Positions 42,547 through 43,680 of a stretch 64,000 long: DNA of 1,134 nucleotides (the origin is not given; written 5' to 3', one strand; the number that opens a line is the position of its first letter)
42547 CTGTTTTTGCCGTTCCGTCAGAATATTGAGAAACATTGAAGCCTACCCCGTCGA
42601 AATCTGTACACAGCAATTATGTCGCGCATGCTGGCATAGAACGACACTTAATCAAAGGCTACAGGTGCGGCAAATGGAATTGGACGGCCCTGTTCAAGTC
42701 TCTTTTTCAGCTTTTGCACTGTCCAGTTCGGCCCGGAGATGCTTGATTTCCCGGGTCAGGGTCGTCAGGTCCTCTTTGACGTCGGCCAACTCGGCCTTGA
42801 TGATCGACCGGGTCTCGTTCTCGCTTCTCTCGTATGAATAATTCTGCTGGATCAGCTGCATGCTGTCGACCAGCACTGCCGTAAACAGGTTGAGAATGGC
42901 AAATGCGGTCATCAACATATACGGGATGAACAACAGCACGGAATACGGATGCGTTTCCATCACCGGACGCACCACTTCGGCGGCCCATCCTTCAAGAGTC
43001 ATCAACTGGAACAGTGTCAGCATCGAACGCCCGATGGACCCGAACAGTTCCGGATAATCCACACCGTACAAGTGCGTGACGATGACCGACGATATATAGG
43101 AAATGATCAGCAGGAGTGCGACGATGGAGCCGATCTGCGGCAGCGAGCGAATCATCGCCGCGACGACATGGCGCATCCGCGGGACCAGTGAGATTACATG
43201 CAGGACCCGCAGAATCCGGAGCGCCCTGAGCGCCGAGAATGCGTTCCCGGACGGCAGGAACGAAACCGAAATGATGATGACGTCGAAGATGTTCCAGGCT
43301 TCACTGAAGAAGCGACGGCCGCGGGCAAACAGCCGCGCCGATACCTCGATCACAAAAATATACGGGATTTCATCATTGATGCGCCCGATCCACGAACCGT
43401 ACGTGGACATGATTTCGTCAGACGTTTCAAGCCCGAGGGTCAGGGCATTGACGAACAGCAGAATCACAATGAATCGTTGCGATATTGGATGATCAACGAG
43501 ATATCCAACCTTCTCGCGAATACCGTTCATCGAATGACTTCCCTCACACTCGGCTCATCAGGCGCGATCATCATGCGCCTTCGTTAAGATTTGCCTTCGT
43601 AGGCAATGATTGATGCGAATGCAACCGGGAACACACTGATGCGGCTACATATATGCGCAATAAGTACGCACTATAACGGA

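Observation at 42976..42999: BacNav-family channel with a TLEGW selectivity filter, a possible Ca2+-permeable or non-selective channel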

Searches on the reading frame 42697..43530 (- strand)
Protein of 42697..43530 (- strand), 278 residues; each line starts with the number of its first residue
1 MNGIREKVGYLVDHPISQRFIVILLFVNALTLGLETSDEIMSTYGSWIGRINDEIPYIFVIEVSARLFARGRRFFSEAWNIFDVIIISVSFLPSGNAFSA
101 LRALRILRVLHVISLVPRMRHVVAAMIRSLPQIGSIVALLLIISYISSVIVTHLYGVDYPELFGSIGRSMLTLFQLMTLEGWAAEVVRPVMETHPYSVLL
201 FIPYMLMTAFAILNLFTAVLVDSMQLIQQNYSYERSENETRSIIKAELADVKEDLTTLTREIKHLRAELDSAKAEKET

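Call 4: search_solved_structures(query=window:42697-43530:-, show_alignments=4)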
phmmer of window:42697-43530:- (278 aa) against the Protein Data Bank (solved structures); distinct sequences matched with E-value up to 0.001: 140 (the best 60 are shown).
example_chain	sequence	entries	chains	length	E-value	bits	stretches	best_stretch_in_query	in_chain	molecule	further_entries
9ayg_A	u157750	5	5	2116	1.9e-59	204.7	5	8-241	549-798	Voltage-dependent T-type calcium channel subunit alpha-1H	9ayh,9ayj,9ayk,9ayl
7wli_A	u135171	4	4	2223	3e-57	197.5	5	5-240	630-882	Voltage-dependent T-type calcium channel subunit alpha-1I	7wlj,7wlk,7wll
5hvx_A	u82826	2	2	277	5.6e-57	196.6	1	6-233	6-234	Ion transport protein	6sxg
5hvd_A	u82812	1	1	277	7.8e-57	196.1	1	6-233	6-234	Ion transport protein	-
6sx5_A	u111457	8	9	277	4.2e-56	193.8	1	6-233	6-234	Ion transport protein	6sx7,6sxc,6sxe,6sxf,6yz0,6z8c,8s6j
6yz2_A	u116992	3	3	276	4.4e-56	193.7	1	7-233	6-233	Ion transport protein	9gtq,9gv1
6kzp_A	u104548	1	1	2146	4.7e-56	193.6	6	11-226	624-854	Voltage-dependent T-type calcium channel subunit alpha-1G,Voltage-dependent T-type calcium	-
6kzo_A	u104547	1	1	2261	6e-56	193.2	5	11-226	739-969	Voltage-dependent T-type calcium channel subunit alpha-1G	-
5vb2_A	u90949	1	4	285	2e-54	188.2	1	10-260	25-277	Ion transport protein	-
9uc3_A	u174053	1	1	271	2.1e-54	188.2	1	10-260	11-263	Ion transport protein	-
5yua_A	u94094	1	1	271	3e-54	187.7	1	10-260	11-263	Ion transport protein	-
4ekw_A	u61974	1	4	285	3.8e-54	187.3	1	10-260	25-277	Ion transport protein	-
24js_A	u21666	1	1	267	5e-54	187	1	11-260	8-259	Ion transport protein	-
3rvy_A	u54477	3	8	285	5.1e-54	186.9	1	10-260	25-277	Ion transport protein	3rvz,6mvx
6ke5_A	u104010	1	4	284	6e-54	186.7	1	10-260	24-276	Ion transport protein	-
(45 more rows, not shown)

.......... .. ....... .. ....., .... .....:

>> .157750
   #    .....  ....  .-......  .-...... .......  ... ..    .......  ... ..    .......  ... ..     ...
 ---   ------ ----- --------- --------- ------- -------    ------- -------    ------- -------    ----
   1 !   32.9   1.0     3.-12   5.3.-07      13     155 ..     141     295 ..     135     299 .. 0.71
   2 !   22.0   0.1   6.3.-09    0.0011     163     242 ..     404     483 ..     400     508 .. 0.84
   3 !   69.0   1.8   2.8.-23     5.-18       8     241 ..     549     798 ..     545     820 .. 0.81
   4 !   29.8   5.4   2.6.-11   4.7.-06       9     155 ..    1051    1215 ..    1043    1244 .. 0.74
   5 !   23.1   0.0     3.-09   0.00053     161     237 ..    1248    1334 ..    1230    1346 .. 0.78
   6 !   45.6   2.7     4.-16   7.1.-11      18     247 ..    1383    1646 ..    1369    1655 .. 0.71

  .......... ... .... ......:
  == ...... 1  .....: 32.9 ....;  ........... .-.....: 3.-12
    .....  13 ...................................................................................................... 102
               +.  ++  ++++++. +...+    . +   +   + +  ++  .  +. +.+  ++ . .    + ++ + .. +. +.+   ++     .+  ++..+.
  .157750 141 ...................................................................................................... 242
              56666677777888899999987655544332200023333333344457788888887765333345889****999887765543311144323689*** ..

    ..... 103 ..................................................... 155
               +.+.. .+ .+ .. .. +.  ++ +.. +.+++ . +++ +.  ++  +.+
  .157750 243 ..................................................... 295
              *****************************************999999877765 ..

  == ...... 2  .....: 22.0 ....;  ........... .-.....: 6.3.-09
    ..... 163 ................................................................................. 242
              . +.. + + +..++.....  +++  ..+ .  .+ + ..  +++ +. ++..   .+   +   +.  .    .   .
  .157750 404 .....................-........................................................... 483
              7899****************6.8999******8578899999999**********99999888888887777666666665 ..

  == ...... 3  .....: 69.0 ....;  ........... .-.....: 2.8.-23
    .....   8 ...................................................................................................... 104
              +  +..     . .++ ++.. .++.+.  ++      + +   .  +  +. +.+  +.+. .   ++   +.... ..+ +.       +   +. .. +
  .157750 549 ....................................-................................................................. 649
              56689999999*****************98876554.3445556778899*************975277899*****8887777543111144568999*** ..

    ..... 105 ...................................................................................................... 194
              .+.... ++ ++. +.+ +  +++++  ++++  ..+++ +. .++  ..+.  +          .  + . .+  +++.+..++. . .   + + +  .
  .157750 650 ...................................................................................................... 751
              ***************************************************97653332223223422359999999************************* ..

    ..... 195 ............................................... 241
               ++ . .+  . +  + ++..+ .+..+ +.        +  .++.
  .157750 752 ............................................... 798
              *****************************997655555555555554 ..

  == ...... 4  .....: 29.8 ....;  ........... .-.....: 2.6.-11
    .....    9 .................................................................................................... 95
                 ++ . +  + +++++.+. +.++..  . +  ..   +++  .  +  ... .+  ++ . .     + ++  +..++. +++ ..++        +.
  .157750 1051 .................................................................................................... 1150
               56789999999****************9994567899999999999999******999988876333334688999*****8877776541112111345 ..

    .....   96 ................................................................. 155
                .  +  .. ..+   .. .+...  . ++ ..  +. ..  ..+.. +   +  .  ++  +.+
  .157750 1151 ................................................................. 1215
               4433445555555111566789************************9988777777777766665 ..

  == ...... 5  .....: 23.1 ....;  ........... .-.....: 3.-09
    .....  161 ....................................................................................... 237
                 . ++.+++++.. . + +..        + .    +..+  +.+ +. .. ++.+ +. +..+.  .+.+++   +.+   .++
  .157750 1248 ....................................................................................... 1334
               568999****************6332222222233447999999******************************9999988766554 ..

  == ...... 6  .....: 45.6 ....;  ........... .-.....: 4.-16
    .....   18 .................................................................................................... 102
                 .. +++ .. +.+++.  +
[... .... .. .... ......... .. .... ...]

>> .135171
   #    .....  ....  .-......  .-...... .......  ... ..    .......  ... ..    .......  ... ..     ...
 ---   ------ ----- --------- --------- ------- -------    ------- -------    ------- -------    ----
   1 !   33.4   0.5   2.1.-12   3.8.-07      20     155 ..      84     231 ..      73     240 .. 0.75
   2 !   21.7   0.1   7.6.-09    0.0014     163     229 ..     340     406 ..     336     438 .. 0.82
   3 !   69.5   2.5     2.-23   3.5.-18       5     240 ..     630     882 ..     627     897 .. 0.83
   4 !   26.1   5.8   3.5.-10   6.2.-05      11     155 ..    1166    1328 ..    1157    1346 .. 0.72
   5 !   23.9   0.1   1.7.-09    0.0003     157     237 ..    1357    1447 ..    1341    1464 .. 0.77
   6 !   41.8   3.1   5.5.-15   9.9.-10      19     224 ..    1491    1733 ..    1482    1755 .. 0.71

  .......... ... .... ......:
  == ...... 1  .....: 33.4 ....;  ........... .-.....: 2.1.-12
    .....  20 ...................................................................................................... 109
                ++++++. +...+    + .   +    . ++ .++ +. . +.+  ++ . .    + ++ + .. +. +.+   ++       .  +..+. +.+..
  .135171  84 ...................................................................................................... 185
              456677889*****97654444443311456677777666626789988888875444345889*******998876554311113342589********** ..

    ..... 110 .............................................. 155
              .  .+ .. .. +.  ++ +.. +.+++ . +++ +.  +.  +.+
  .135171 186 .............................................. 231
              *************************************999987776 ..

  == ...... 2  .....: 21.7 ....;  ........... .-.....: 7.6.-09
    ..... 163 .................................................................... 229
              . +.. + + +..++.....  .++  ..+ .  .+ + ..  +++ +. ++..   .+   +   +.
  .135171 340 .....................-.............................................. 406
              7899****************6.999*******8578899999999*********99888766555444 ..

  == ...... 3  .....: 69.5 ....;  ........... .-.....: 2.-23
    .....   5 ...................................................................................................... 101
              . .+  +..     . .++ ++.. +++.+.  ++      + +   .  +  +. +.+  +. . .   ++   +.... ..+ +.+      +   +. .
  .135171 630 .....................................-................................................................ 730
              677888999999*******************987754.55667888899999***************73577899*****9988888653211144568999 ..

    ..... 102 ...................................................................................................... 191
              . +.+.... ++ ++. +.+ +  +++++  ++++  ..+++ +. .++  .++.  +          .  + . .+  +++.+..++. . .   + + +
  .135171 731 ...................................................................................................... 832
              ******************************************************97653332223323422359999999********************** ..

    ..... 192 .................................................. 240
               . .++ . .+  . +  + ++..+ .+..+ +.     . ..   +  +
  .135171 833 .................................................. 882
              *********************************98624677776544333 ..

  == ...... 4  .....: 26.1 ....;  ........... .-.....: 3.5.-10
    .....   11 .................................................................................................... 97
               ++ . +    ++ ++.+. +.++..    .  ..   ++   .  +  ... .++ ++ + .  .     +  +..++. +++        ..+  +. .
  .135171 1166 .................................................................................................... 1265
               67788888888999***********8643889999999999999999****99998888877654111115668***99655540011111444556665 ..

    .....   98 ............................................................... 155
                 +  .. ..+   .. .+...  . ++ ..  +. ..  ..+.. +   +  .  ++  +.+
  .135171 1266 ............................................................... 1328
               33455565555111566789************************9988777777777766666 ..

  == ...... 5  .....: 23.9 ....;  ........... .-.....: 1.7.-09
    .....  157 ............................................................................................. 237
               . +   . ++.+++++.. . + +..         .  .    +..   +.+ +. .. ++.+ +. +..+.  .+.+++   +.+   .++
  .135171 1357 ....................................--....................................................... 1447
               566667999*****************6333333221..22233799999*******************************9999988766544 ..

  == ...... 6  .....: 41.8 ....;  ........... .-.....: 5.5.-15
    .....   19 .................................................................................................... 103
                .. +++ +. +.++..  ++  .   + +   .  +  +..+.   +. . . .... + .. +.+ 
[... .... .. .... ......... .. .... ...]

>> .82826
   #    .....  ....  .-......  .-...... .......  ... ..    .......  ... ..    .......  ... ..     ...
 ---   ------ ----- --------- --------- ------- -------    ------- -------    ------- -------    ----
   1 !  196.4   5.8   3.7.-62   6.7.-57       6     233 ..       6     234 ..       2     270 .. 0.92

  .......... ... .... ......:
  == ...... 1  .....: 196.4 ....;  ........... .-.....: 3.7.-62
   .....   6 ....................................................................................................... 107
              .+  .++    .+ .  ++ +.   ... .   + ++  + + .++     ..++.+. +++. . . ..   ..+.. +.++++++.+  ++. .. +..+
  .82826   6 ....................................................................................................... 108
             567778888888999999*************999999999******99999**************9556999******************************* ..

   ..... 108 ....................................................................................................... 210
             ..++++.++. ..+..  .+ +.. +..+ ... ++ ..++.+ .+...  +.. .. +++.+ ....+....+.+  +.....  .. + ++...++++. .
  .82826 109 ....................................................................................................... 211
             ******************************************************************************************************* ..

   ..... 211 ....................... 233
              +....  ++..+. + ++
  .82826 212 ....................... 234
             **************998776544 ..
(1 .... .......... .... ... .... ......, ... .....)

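Call 5: search_protein_families(library=pfam, proteins=[window:42697-43530:-], max_evalue=0.01)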
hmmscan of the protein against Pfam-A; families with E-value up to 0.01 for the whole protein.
window:42697-43530:- (278 aa): 4 families
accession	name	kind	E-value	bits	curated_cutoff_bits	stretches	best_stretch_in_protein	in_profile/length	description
PF00520.37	Ion_trans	-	4.6e-39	134.5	25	1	15-230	2-239/241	Ion transport protein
PF08016.18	PKD_channel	-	6.3e-10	39.3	22.4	1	103-225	105-223/225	Polycystin cation channel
PF13334.11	DUF4094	-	0.0055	17.6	24.5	0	222-274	38-89/90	Domain of unknown function (DUF4094)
PF15188.11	CCDC-167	-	0.0094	16.6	27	0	221-268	17-64/84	Coiled-coil domain-containing protein 167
